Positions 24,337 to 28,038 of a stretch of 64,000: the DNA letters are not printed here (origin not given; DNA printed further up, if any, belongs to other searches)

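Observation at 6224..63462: A shared vocabulary of AT-rich tandem heptamers seeded at more than 30 sites in a GC-rich window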

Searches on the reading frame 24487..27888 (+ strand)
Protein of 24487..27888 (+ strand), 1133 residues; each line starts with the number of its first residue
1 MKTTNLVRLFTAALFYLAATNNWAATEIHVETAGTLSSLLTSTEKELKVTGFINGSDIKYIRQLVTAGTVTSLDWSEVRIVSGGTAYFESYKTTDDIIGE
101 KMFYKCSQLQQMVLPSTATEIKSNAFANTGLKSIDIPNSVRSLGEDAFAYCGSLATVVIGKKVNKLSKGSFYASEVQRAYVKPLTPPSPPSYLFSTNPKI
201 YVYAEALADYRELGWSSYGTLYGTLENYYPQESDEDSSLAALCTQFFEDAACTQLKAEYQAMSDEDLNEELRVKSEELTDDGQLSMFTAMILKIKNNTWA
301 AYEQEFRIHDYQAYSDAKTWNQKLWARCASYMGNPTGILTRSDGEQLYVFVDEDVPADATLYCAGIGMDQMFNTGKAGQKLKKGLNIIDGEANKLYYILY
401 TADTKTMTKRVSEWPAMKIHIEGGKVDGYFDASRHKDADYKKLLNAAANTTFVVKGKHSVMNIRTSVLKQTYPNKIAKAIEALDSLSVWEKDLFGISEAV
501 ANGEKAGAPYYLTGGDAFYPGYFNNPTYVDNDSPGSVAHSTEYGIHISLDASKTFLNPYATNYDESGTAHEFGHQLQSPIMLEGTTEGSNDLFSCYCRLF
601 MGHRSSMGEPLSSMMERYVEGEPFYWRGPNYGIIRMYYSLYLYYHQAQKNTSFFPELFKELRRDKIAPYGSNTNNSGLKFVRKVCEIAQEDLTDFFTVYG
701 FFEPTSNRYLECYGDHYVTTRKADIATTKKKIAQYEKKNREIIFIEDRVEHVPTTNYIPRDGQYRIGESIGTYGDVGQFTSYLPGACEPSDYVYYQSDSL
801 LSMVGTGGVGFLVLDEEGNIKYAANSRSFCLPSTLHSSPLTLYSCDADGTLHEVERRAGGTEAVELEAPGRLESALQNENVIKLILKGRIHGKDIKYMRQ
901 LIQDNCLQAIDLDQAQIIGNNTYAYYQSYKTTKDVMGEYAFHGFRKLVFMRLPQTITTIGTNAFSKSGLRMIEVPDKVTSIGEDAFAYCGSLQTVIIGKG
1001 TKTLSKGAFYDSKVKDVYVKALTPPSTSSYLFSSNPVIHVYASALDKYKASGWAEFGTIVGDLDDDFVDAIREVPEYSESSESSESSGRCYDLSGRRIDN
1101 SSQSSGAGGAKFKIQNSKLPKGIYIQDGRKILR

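Call 12: search_protein_families(library=pfam, proteins=[window:24487-27888:+])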
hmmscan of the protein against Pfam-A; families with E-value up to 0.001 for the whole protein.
window:24487-27888:+ (1133 aa): 2 families
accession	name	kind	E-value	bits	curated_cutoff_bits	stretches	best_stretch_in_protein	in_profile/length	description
PF13306.12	LRR_5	-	5.3e-40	136.7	27.7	2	97-180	24-107/127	BspA type Leucine rich repeat region (6 copies)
PF13402.12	Peptidase_M60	-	3.5e-15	56.7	25.8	1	429-699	7-274/275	Peptidase M60, enhancin and enhancin-like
